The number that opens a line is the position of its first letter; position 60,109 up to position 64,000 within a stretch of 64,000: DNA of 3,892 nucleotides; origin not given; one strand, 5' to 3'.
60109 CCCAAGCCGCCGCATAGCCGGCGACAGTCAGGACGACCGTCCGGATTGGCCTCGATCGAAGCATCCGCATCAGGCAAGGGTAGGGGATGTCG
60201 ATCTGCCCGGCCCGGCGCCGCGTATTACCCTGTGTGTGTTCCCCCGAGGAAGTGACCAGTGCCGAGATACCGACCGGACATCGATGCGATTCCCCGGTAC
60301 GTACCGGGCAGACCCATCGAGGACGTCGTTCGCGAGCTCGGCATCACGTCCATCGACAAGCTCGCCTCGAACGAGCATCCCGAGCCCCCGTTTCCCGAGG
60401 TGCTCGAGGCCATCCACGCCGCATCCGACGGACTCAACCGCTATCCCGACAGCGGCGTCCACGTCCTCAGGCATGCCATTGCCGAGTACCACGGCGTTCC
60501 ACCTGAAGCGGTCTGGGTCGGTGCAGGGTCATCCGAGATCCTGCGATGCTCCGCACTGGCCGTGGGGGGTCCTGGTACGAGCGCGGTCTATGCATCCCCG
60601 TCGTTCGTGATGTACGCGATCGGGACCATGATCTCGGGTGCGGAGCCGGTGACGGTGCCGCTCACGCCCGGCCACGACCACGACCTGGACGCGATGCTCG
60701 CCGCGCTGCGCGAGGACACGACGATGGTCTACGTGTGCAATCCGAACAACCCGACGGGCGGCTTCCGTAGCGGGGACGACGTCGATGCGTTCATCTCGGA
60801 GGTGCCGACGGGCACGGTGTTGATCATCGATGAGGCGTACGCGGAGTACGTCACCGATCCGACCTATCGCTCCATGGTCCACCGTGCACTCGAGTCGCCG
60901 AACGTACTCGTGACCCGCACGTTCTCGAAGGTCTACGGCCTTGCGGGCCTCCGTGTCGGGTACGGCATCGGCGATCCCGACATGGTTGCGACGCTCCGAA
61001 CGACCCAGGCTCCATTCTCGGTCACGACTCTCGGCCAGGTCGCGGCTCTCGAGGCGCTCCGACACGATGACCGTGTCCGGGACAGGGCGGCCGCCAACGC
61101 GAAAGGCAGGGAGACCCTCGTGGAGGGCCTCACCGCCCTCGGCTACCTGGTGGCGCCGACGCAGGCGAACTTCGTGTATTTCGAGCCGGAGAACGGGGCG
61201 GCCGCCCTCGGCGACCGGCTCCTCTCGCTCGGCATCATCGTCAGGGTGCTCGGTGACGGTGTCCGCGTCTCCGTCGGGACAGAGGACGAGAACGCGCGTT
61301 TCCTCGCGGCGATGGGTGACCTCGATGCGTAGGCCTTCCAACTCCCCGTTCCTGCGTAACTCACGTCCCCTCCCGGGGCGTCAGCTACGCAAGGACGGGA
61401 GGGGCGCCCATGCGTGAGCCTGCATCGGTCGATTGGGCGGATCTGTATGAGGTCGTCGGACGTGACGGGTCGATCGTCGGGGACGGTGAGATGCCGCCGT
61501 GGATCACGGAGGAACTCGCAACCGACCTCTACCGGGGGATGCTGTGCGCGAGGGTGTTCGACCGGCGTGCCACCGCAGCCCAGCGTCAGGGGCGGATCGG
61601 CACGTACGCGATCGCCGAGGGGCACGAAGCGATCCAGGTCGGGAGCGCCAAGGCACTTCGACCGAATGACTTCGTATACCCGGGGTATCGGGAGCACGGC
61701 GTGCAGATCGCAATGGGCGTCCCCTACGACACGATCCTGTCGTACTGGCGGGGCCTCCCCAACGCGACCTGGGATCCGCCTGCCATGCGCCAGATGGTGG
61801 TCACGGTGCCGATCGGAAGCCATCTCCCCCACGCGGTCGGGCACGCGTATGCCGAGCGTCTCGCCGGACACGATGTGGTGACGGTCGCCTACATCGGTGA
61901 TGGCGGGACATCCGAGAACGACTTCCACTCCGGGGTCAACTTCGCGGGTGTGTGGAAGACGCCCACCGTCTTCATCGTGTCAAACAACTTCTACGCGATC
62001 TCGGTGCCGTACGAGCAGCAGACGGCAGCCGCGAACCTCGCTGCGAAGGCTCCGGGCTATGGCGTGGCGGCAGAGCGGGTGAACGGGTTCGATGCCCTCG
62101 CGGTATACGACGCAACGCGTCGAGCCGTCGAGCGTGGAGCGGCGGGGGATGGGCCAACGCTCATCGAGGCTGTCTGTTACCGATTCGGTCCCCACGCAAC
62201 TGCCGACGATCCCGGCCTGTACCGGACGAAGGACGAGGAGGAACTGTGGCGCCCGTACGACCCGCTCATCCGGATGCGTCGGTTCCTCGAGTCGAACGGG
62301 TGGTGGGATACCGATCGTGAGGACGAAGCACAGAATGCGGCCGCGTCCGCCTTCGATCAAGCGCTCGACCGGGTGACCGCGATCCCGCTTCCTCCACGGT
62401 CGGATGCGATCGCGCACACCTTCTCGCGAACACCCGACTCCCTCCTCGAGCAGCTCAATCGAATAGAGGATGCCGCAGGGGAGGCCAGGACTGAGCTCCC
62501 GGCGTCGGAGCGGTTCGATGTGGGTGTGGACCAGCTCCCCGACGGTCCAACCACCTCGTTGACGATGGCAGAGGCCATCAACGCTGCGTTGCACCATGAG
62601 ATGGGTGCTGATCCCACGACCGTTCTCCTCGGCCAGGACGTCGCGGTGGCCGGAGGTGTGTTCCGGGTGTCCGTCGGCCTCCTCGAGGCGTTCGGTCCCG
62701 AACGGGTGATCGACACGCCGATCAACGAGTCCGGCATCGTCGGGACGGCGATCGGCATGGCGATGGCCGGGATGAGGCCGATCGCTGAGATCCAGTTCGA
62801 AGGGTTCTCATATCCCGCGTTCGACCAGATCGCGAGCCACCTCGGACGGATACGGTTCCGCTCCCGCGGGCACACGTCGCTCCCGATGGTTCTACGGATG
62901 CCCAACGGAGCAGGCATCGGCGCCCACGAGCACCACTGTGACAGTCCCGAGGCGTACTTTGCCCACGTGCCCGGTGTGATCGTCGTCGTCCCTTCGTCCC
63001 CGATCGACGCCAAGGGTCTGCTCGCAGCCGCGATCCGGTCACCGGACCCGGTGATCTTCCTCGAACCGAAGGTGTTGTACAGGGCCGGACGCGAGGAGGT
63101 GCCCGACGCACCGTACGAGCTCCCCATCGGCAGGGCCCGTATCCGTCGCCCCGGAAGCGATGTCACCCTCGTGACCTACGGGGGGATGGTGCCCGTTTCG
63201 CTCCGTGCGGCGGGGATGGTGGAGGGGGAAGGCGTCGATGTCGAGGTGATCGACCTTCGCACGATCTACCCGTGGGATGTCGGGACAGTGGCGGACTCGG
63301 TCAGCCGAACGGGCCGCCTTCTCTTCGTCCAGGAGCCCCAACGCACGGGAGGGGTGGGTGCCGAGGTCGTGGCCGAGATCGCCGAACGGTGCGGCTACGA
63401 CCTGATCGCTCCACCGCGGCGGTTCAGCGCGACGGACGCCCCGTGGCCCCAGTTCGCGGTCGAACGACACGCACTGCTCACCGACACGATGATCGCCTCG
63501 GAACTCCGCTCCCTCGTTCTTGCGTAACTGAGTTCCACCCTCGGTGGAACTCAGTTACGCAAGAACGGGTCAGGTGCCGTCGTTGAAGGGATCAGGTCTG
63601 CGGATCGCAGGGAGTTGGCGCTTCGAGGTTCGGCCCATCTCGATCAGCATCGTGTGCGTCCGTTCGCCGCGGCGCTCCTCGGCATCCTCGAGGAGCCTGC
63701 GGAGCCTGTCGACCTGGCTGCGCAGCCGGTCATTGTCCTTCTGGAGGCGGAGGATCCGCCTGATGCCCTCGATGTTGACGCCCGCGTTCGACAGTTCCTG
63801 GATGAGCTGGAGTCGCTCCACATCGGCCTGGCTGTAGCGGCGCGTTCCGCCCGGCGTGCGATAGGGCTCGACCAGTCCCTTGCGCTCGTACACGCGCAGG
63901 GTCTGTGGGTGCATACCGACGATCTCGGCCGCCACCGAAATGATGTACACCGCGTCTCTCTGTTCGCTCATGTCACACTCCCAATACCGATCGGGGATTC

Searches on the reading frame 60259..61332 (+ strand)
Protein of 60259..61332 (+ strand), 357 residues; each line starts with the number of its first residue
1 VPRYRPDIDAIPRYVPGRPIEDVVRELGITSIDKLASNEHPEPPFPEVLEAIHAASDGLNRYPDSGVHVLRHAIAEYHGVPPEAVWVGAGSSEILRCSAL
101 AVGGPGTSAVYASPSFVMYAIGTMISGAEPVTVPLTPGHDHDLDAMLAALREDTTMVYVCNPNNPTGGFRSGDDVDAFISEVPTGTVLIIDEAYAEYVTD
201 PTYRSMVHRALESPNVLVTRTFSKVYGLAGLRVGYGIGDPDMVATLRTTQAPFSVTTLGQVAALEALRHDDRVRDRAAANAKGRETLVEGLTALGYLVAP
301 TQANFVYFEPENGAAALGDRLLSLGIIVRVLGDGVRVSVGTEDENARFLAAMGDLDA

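Call 25: search_protein_families(library=pfam, proteins=[window:60259-61332:+], max_evalue=0.00001)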
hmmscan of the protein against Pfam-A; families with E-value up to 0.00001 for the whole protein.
window:60259-61332:+ (357 aa): 1 family
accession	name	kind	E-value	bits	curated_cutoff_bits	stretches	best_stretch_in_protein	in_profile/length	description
PF00155.27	Aminotran_1_2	-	5.7e-54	184.1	19.7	1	34-351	5-360/361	Aminotransferase class I and II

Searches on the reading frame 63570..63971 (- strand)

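Call 25: search_protein_families(library=pfam, proteins=[window:63570-63971:-], max_evalue=0.00001)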
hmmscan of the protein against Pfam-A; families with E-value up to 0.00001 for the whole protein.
window:63570-63971:- (133 aa): 2 families
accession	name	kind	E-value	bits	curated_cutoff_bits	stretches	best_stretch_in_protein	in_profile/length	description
PF13411.12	MerR_1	-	1.2e-20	73.8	21.6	1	10-75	2-67/69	MerR HTH family regulatory protein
PF00376.29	MerR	-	2.2e-12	47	28.2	1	11-46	2-38/38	MerR family regulatory protein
